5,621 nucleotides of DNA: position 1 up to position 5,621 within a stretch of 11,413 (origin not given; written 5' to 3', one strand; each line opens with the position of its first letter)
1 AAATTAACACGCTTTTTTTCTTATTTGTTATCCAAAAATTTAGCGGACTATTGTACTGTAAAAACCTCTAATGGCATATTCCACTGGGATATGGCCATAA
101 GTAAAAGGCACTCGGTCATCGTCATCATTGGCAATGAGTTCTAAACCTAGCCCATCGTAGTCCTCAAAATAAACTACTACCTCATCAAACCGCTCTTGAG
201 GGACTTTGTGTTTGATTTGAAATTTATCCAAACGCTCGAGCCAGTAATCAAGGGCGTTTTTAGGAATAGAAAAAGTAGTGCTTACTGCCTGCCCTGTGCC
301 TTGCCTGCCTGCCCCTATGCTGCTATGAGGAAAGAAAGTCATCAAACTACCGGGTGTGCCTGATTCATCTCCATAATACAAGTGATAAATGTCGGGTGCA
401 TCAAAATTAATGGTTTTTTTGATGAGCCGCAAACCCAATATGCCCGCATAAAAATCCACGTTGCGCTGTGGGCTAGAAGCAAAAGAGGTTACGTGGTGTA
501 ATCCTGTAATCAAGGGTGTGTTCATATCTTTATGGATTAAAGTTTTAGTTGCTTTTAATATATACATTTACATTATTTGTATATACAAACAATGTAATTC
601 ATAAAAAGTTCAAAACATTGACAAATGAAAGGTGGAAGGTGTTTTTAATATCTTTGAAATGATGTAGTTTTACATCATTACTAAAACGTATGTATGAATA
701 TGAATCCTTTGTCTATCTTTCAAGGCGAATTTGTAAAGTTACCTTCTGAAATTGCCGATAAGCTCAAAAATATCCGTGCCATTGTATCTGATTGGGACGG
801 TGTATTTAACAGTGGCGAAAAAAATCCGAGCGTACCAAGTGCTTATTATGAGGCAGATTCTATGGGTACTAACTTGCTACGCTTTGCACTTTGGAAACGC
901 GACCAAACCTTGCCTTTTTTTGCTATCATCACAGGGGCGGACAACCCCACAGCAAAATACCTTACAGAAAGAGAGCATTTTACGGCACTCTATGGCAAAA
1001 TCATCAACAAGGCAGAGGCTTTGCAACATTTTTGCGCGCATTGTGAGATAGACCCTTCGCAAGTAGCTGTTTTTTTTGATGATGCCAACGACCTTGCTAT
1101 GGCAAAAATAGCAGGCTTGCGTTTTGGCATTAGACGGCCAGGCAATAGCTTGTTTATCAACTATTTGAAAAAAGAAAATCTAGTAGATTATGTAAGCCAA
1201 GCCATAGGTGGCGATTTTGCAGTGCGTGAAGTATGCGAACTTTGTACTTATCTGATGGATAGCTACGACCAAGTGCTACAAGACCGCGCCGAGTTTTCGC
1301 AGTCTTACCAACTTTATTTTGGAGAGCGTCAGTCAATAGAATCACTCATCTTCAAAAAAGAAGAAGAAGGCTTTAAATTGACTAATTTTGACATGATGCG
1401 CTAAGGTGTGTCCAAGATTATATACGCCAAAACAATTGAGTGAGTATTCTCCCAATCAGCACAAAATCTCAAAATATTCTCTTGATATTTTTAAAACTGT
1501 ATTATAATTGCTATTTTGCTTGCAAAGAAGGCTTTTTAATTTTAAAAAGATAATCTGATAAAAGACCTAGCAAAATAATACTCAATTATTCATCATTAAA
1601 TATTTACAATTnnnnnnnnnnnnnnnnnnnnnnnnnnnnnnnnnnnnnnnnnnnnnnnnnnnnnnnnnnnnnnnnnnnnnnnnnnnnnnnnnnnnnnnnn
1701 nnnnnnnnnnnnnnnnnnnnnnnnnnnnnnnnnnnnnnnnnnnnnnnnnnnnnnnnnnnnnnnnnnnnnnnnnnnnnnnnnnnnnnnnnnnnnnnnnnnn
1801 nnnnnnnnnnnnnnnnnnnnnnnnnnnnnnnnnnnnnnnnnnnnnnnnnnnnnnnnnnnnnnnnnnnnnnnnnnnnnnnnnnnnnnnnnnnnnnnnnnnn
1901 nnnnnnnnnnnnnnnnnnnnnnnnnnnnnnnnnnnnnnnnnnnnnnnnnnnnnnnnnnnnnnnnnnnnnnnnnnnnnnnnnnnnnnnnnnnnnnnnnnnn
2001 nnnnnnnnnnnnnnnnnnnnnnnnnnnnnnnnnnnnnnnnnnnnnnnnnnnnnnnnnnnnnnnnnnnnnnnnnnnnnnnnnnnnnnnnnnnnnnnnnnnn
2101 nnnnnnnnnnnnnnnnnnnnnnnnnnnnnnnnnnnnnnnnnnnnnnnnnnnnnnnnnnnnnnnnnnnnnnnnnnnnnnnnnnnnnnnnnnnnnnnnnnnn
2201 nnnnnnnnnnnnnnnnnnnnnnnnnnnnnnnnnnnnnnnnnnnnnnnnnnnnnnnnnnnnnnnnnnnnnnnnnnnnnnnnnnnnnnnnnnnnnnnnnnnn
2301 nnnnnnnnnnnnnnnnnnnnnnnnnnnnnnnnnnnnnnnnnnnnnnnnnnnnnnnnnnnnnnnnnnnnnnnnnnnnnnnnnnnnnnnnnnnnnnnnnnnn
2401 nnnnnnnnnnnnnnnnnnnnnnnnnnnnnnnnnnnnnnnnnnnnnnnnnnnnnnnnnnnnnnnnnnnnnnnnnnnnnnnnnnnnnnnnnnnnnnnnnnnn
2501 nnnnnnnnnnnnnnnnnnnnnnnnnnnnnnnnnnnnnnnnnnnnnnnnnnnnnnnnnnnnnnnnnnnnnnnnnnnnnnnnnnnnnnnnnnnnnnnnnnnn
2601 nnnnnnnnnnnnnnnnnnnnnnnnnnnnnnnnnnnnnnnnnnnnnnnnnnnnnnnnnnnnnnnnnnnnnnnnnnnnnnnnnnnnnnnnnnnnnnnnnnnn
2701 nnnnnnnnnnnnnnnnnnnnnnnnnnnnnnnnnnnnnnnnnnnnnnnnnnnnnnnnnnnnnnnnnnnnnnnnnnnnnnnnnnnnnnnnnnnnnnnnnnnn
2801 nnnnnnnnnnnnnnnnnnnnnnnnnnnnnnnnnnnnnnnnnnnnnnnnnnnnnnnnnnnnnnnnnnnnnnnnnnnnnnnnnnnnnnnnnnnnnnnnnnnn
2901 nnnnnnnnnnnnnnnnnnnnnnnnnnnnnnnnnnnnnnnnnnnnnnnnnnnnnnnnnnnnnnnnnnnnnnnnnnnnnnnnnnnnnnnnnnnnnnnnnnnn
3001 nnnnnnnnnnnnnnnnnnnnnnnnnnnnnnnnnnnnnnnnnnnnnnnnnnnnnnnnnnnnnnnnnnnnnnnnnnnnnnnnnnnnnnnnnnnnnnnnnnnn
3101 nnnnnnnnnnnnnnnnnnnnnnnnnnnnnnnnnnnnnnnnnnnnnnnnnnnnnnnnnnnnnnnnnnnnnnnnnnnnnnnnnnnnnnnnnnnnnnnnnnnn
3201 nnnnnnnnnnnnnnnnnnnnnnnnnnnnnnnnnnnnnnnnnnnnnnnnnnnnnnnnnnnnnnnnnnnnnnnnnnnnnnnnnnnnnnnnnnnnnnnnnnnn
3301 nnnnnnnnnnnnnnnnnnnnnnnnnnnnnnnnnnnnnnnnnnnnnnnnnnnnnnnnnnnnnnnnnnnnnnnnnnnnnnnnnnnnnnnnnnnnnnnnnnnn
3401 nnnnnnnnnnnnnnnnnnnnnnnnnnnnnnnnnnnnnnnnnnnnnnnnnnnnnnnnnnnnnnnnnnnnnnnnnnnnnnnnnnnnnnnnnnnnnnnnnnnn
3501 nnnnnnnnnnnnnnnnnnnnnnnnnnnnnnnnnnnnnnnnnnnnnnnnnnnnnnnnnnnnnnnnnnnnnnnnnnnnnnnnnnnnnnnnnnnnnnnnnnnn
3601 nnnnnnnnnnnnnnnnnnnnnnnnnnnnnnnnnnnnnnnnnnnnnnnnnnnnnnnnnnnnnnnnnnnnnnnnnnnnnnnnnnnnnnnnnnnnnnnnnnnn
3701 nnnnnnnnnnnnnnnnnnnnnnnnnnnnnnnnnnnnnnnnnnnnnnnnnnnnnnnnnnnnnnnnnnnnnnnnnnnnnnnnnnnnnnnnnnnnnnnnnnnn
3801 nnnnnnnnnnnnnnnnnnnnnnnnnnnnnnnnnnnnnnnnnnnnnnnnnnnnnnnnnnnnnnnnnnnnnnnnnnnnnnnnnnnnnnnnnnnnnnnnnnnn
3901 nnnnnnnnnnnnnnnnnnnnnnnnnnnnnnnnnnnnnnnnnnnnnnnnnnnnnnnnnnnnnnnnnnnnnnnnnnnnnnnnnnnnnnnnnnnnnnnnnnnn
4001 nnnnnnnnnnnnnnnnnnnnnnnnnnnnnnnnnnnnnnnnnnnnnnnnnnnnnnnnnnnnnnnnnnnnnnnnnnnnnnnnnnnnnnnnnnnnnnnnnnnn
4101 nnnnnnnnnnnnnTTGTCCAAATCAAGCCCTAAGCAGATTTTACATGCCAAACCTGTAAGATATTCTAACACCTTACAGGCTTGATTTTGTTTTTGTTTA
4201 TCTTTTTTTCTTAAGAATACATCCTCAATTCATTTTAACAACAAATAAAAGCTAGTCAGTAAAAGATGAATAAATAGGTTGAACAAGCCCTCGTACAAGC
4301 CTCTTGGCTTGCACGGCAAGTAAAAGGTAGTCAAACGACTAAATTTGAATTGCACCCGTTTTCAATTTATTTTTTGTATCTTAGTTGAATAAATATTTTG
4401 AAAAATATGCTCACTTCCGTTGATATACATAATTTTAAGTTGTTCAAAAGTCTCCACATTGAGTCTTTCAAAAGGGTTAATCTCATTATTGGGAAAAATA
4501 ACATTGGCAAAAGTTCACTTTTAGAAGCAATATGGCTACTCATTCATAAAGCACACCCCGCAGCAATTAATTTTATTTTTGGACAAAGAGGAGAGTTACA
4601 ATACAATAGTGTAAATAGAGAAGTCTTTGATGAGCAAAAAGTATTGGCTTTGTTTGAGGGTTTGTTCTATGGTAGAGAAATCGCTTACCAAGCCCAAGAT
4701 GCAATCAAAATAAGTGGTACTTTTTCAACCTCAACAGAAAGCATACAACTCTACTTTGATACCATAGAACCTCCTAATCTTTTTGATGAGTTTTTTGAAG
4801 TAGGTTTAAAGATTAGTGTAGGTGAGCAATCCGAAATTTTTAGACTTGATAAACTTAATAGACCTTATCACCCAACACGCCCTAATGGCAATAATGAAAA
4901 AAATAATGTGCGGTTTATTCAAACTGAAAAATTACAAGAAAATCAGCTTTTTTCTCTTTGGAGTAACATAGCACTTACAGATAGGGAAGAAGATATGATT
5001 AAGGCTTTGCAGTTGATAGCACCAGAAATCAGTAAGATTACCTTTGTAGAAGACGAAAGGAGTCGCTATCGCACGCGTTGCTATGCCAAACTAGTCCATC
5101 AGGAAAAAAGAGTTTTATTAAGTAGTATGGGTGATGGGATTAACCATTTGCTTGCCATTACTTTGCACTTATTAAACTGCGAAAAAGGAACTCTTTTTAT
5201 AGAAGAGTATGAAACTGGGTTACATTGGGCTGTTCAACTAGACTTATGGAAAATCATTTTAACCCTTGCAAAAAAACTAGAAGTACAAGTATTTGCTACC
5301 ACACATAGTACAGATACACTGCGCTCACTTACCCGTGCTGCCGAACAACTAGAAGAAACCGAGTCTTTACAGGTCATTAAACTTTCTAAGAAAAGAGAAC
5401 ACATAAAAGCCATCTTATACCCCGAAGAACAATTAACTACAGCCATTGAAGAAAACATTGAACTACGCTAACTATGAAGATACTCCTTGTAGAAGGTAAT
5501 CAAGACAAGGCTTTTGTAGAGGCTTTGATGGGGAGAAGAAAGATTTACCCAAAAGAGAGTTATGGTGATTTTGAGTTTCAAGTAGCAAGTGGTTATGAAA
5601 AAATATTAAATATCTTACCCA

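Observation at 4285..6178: Compact AT-rich two-gene ATPase + TOPRIM cassette (split OLD-like) not matching a canonical named defence system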

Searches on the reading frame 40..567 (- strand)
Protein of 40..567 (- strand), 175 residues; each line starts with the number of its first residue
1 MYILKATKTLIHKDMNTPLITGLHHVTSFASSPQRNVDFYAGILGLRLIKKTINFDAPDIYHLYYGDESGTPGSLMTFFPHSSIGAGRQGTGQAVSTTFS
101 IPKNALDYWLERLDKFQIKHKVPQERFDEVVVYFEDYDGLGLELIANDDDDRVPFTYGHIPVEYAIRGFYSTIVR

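Call 69: search_protein_families(library=pfam, proteins=[window:40-567:-], max_evalue=0.001)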
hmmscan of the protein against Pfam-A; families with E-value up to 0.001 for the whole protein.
window:40-567:- (175 aa): 1 family
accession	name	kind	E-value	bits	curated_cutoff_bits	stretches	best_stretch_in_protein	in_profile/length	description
PF00903.31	Glyoxalase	-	3.5e-06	27.9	20.6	1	22-144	1-121/121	Glyoxalase/Bleomycin resistance protein/Dioxygenase superfamily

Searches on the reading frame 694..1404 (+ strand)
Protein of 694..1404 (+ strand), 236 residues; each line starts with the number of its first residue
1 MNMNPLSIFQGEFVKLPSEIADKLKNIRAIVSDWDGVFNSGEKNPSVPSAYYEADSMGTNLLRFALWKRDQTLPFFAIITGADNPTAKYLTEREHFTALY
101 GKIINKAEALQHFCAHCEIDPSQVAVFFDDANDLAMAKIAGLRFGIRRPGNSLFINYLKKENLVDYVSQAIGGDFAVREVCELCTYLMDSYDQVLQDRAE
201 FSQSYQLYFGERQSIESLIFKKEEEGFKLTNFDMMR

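Call 69: search_protein_families(library=pfam, proteins=[window:694-1404:+], max_evalue=0.001)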
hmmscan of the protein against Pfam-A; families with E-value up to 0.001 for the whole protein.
window:694-1404:+ (236 aa): 2 families
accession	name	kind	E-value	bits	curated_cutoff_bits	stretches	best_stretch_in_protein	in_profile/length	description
PF08282.18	Hydrolase_3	-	1.8e-07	31.6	20.9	1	75-144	157-226/255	haloacid dehalogenase-like hydrolase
PF00702.32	Hydrolase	-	0.00014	22.8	26.4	0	76-141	117-191/191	haloacid dehalogenase-like hydrolase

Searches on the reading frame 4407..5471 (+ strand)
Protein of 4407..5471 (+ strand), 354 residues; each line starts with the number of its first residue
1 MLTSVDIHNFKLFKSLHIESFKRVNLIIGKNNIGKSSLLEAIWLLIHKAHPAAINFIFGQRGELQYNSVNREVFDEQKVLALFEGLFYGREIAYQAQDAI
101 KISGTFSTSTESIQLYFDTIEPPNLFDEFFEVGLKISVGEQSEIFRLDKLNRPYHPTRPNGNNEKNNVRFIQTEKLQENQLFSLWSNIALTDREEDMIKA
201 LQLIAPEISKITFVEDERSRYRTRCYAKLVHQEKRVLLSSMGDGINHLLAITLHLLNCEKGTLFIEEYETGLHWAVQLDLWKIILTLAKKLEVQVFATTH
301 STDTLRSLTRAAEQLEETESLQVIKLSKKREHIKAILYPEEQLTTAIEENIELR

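Call 3: search_protein_families(library=pfam, proteins=[window:4407-5471:+], max_evalue=1)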
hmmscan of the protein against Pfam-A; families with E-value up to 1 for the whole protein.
window:4407-5471:+ (354 aa): 11 families
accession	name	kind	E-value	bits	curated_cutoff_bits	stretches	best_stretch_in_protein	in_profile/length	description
PF13175.12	AAA_15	-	3.7e-26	93.1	32.1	2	165-302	210-371/374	AAA ATPase domain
PF13304.12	AAA_21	-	2.3e-17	64.4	27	1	24-302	1-300/304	AAA domain, putative AbiEii toxin, Type IV TA system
PF13476.12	AAA_23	-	1e-06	30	27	1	5-320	2-171/201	AAA domain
PF11398.14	DUF2813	-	2.3e-06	27.7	21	1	2-49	3-49/372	Protein of unknown function (DUF2813)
PF02463.25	SMC_N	-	2.6e-06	27.5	40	1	2-47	2-50/220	RecF/RecN/SMC N terminal domain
PF13555.12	AAA_29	-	4.6e-05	23.5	27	1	2-54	1-54/61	P-loop containing region of AAA domain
PF13166.12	AAA_13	-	0.00066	18.9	36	1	16-55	10-50/713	AAA domain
PF13514.12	AAA_27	-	0.044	13.8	22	1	17-47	20-51/206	AAA domain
PF00005.33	ABC_tran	-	0.069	14.2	25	1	24-64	13-42/137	ABC transporter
PF01926.29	MMR_HSR1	-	0.11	13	21.9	1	27-42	4-19/113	50S ribosome-binding GTPase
PF03325.18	Herpes_PAP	-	0.16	12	25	1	34-80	56-102/166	Herpesvirus polymerase accessory protein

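Call 4: search_protein_families(library=padloc, proteins=[window:4407-5471:+], max_evalue=1)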
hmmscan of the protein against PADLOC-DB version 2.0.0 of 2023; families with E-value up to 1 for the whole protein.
window:4407-5471:+ (354 aa): 112 families (the best 25 are shown)
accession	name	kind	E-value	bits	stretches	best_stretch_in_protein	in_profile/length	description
PDLC04611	PDC-M38A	-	2.2e-81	272.3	2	131-354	153-383/383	-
PDLC02336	AbiLi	-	4.6e-56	188.8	1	1-354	1-340/340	AbiLi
PDLC04610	PDC-M38A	-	6.7e-44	148.6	2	168-354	178-362/362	-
PDLC04608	PDC-M38A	-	9.7e-42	141.9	1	2-336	5-347/367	-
PDLC04607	PDC-M38A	-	7.1e-35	118.5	1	3-348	385-707/715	-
PDLC02979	AriA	-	1.7e-26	91.9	2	1-78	1-58/373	-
PDLC04609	PDC-M38A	-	7.4e-24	82.7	2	1-130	1-117/371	-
PDLC03878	NsnB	-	3.9e-20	70.9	1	1-331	1-308/345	-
PDLC02980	AriA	-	1.2e-18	66.2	1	24-302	1-300/304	-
PDLC04393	PDC-M07A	-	8.3e-18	62.6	2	180-308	229-356/435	-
PDLC04214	HEC-02A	-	7e-17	59.7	2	1-47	1-47/338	-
PDLC04392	PDC-M07A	-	2e-16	58.1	2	181-311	228-357/432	-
PDLC04148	HEC-03B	-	4.9e-16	56.8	2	210-323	290-403/458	-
PDLC02915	ATPase-Toprim_I-B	-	4.9e-15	53.4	2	2-43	3-43/623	-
PDLC00069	GajA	-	2.6e-14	50.6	2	3-50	4-51/687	AAA ATPase domain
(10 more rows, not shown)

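Call 5: search_protein_families(library=ncbifam, proteins=[window:4407-5471:+], max_evalue=1)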
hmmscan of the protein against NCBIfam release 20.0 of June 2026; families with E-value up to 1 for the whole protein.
window:4407-5471:+ (354 aa): 14 families
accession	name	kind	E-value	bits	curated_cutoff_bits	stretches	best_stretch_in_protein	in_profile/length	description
NF047739.1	antiphage_MADS3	equivalog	3.1e-13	49.7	420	2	149-302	237-376/427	methylation-associated defense system AAA family ATPase MAD3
TIGR00611.2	recf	equivalog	2.8e-10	39.9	172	1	2-47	1-46/339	DNA replication/repair protein RecF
NF038234.1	retron_eff_Eco8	equivalog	9.7e-10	37.7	250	2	3-43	4-44/679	retron Eco8 family effector endonuclease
NF003034.1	PRK03918.1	equivalog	1.2e-07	30.2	700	1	3-47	4-48/878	DNA double-strand break repair ATPase Rad50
NF041760.1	PtuA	equivalog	3.6e-07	29.5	500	1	2-43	52-93/524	retron Ec78 anti-phage system effector ATPase PtuA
NF053563.1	Rkd4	equivalog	0.00093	17.4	860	1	3-42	4-43/747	arcadin-4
NF047568.1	PSM_export_PmtC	equivalog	0.002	17.6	375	1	233-342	114-221/290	phenol-soluble modulin export ABC transporter ATP-binding protein PmtC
NF002572.0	PRK02224.1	equivalog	0.0029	15.9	1087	1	2-44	3-45/888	DNA double-strand break repair ATPase Rad50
NF000355.4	ribo_prot_ABC_F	equivalog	0.0061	15.5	380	1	14-81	332-396/499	ribosomal protection-like ABC-F family protein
TIGR00634.1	recN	equivalog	0.01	14.8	407.85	1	1-47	1-47/563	DNA repair protein RecN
NF041035.1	Rad50_Halo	equivalog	0.016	13.5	1000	1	3-45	4-46/883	DNA double-strand break repair ATPase Rad50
NF010680.0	PRK14079.1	equivalog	0.051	12.6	386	1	3-46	4-47/349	recombination protein F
TIGR01188.1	drrA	subfamily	0.057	12.7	312.45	1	237-304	121-186/302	daunorubicin resistance ABC transporter, ATP-binding protein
TIGR03410.1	urea_trans_UrtE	equivalog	0.11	11.9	285.8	1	22-46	26-50/230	urea ABC transporter ATP-binding subunit UrtE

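Call 12: search_solved_structures(query=window:4407-5471:+, max_evalue=0.01, show_alignments=1)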
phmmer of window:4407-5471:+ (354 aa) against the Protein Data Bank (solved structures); distinct sequences matched with E-value up to 0.01: 5.
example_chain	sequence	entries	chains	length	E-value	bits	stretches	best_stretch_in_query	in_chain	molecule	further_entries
1us8_A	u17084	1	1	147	0.0048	19.3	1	3-44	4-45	DNA DOUBLE-STRAND BREAK REPAIR RAD50 ATPASE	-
1f2t_A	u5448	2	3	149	0.0049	19.3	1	3-44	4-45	RAD50 ABC-ATPASE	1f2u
9n69_A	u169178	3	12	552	0.0063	19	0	2-46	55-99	AAA family ATPase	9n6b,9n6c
1ii8_A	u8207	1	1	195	0.0073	18.7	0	3-44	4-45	Rad50 ABC-ATPase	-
3qkr_A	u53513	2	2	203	0.0077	18.7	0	3-44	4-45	DNA double-strand break repair rad50 ATPase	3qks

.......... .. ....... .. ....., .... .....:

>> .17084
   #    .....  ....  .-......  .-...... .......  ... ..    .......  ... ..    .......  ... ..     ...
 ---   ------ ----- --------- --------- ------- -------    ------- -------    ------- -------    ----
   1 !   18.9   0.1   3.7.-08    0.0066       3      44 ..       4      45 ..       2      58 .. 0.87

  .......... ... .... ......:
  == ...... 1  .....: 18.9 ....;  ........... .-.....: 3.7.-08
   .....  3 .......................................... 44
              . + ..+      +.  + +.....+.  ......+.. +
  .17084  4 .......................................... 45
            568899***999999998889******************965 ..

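Call 36: find_homologous_proteins(query=window:4407-5471:+, max_evalue=1e-10)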
Query window:4407-5471:+ (354 aa): 918 proteins with E <= 1e-10 among 2612 candidates; the best 120 are listed.
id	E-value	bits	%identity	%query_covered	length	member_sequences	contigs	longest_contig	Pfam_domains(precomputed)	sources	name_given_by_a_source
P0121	1.3e-228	776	100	100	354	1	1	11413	PF11398.15,PF13175.13,PF13476.13,PF13555.13,PF02463.26,PF13304.13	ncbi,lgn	-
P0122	1.4e-54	204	34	100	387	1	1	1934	PF11398.15,PF13175.13,PF13476.13,PF02463.26,PF13304.13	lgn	-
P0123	8.4e-54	201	34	100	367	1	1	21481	PF13175.13,PF13476.13,PF02463.26,PF13304.13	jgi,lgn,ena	-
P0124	8.3e-53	198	36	100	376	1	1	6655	PF13175.13,PF13476.13,PF13304.13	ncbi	-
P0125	9.1e-53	198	35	100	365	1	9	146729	PF13175.13,PF02463.26,PF13304.13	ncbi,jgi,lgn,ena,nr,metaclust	ncbi:MAG: hypothetical protein A2086_11355 [Spirochaetes bacterium GWD1_27_9]|nr:MAG: hypothetical p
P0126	1.0e-52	197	35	100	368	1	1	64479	PF13175.13,PF13476.13,PF02463.26,PF13304.13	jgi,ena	-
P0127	3.8e-52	196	38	100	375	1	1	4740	PF13175.13,PF02463.26,PF13304.13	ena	-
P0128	8.1e-52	195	34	99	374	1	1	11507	PF11398.15,PF13175.13,PF13476.13,PF02463.26,PF13304.13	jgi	jgi:AAA15 family ATPase/GTPase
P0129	1.1e-51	194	37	100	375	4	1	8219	PF11398.15,PF13175.13,PF13476.13,PF02463.26,PF13304.13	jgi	-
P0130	1.2e-51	194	35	100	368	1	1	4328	PF13175.13,PF13476.13,PF13304.13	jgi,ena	-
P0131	1.2e-51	194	36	99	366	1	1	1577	PF11398.15,PF13175.13,PF13476.13,PF02463.26,PF13304.13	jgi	-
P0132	4.2e-51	192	34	100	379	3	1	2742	PF11398.15,PF13175.13,PF13476.13,PF02463.26,PF13304.13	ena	-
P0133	4.6e-51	192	35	100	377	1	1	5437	PF11398.15,PF13175.13,PF13476.13,PF02463.26,PF13304.13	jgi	jgi:predicted ATPase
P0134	5.7e-51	192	35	100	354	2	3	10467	PF13175.13,PF13476.13,PF02463.26,PF13304.13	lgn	-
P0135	6.3e-51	192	35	100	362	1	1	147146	PF11398.15,PF13175.13,PF13476.13,PF02463.26,PF13304.13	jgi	jgi:AAA15 family ATPase/GTPase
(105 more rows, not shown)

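Call 42: predict_structure(alignment_id=A2)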
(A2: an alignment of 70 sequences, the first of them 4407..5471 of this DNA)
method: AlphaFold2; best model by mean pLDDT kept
length: 354 residues; sequences in the alignment: 70
mean_pLDDT: 91.1   pTM: 0.91
mean pLDDT of the five models: 91.1, 90.5, 90.1, 89.5, 88.9
residues with pLDDT >= 90: 270; 70-90: 62; 50-70: 16; < 50: 6
segments of 3 or more residues with pLDDT < 50: 158-163
pLDDT, mean of each block of 10 residues (from residue 1): 98 98 97 96 96 92 73 85 96 97 97 97 76 95 93 60 67 84 94 96 94 90 93 95 91 95 92 89 96 97 94 96 97 95 89 84
secondary structure, 60 per line:
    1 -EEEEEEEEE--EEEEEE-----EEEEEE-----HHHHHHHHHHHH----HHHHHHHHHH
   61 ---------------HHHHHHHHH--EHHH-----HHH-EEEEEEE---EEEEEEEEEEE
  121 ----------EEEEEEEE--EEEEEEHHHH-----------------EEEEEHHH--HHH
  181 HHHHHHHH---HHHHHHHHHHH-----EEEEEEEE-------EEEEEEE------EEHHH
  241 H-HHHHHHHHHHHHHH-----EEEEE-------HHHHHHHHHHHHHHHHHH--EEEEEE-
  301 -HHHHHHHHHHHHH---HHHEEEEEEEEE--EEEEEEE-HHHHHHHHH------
elements in order: E2-10 E13-18 E24-29 H35-46 H51-60 H76-84 E100-106 E110-120 E131-138 E141-146 H147-150 E168-172 H178-188 H192-202 E208-215 E223-229 H238-241 H243-256 E262-266 H274-291 E294-299 H302-314 E321-329 E332-338 H340-348
